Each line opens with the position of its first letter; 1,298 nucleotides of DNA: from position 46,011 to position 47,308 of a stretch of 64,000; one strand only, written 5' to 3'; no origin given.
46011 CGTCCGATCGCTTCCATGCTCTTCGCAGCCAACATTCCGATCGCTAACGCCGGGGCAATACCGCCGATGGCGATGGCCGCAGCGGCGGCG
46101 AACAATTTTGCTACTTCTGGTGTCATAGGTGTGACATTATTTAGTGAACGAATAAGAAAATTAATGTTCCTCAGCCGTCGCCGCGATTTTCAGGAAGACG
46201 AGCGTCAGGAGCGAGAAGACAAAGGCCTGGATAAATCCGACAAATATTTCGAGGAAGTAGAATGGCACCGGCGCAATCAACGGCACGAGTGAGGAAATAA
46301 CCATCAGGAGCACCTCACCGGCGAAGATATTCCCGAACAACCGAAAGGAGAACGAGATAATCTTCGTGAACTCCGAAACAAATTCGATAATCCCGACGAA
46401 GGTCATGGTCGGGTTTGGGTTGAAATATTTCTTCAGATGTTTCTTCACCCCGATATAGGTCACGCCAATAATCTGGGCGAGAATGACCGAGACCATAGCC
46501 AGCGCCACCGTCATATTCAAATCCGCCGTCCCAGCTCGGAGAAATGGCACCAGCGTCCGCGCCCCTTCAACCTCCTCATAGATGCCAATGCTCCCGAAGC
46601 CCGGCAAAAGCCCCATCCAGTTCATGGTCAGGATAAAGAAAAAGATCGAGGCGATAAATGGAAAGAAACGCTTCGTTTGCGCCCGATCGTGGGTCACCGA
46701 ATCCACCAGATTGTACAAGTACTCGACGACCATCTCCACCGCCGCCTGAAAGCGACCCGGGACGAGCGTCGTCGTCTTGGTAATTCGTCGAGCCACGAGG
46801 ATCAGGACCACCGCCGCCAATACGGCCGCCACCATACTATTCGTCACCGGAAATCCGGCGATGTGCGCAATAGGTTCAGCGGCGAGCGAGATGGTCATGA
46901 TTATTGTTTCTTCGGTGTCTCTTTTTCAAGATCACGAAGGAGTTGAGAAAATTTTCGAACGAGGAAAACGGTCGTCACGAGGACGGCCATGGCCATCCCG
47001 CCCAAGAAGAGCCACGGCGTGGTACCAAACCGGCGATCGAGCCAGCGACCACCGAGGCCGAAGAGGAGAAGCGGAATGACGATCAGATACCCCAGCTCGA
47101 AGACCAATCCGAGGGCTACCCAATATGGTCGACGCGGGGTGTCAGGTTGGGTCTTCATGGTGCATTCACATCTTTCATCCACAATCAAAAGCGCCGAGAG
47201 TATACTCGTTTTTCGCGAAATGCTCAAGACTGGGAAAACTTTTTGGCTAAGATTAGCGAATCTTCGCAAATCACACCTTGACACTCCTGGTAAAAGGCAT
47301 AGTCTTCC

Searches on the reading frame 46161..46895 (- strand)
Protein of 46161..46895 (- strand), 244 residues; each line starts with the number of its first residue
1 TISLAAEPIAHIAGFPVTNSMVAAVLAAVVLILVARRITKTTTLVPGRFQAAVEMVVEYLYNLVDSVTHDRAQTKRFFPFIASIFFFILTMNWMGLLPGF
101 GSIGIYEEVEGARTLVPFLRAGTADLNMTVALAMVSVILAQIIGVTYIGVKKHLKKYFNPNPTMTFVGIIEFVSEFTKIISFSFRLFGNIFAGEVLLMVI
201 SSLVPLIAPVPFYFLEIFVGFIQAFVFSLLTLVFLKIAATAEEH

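Call 36: find_related_loci(query=window:46161-46895:-, collection=genome_contigs, flank=10000)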
Query window:46161-46895:- (244 aa) in genome_contigs; peptide patterns used: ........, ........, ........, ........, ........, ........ (x = any residue, [..] = any of these).
346 stretches matched a pattern; 99 encode a relative of the query (tblastn E <= 1e-3); the best 80 are kept; 80 distinct loci.
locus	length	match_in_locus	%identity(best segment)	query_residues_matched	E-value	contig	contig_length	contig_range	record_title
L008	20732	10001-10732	66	1-244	9e-100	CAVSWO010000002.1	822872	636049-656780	MAG: Candidatus Kerfeldbacteria bacterium isolate MFD05684.bin.1.15 genome assembly, contig: contig_23211, whole genome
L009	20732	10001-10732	58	1-244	2e-89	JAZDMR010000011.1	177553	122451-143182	MAG: bacterium isolate MEGAHIT-group-0.67 k141_13974521, whole genome shotgun sequence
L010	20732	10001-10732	56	1-244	1e-85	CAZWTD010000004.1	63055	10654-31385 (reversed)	MAG TPA_asm: uncultured Gammaproteobacteria bacterium isolate binchicken_co115_111 genome assembly, contig: NODE_871_len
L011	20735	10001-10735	67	1-244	3e-100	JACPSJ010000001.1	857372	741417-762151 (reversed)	MAG: Candidatus Kerfeldbacteria bacterium isolate NC_groundwater_702_Ag_S-0.2um_58_11 S36_SO-2_scaffold_22101, whole gen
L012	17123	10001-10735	56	1-244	2e-84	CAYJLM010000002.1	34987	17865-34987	MAG TPA_asm: uncultured Gammaproteobacteria bacterium isolate ERP124720_co1_154 genome assembly, contig: NODE_1698_lengt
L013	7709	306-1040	54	2-244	5e-81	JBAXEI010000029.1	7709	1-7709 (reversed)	MAG: Candidatus Berkelbacteria bacterium isolate ELA241 MAG241_29, whole genome shotgun sequence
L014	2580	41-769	55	2-244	2e-80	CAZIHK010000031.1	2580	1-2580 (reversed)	MAG TPA_asm: uncultured Candidatus Saccharibacteria bacterium isolate binchicken_co18_546 genome assembly, contig: k141_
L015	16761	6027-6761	53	1-244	1e-78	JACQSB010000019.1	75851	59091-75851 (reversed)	MAG: Candidatus Uhrbacteria bacterium isolate NC_groundwater_1374_Ag_S-0.2um_48_44 S_p2_S4_coassembly_k141_2755469, whol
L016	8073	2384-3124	52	2-244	7e-78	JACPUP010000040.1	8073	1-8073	MAG: Candidatus Kerfeldbacteria bacterium isolate NC_groundwater_761_Ag_S-0.2um_61_20 JBCH_GD18_4_SO2_S177_scaffold_4546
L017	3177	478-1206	51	3-244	7e-76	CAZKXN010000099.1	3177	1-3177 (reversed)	MAG TPA_asm: uncultured Gammaproteobacteria bacterium isolate binchicken_co266_140 genome assembly, contig: NODE_82048_l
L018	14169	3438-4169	54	2-244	1e-74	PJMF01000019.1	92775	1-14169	MAG: Candidatus Paceibacterota bacterium isolate Amazon_FNV_2010_13_2_2 contig_75_18444737_length_92775_multi_4_in_2_out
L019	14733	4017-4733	53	2-244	8e-75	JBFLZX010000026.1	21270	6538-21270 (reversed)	MAG: Patescibacteria group bacterium isolate MAG122 MAG122_26, whole genome shotgun sequence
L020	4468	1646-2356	52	2-237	4e-74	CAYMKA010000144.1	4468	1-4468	MAG TPA_asm: uncultured bacterium isolate SRP135725_co3_489 genome assembly, contig: NODE_30565_length_4468_cov_6.227736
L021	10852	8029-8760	51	2-243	1e-73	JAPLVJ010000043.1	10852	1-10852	MAG: Candidatus Berkelbacteria bacterium isolate LacPavin_0920_SED5_MAG_37_11 LacPavin_0920_SED5_scaffold_194487, whole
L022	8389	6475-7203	53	2-243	1e-73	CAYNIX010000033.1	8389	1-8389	MAG TPA_asm: uncultured Candidatus Saccharibacteria bacterium isolate binchicken_co22_215 genome assembly, contig: NODE_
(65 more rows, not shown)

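Call 71: search_protein_families(library=pfam, proteins=[L008:8503-9465:-], max_evalue=0.001)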
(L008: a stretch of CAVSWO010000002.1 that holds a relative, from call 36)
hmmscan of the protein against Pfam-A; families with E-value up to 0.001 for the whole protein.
L008:8503-9465:- (321 aa): 2 families
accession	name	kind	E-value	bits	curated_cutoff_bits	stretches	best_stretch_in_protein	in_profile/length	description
PF09594.16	GT87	-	1.5e-09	38.5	25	1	53-292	1-235/237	Glycosyltransferase family 87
PF05208.19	ALG3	-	0.00085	19.3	23.6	1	119-217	119-217/358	ALG3 protein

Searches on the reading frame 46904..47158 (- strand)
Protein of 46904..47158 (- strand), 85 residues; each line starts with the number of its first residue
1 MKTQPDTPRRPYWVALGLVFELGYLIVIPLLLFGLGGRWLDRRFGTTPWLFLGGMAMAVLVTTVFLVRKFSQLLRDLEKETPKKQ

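Call 4: search_protein_families(library=pfam, proteins=[window:46904-47158:-], max_evalue=10)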
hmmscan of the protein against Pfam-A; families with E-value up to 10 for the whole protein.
window:46904-47158:- (85 aa): 1 family
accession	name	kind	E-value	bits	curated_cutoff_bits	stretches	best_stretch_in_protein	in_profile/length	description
PF09527.15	ATPase_gene1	-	1.4e-09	38.3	26.6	1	16-60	1-45/54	Putative F0F1-ATPase subunit Ca2+/Mg2+ transporter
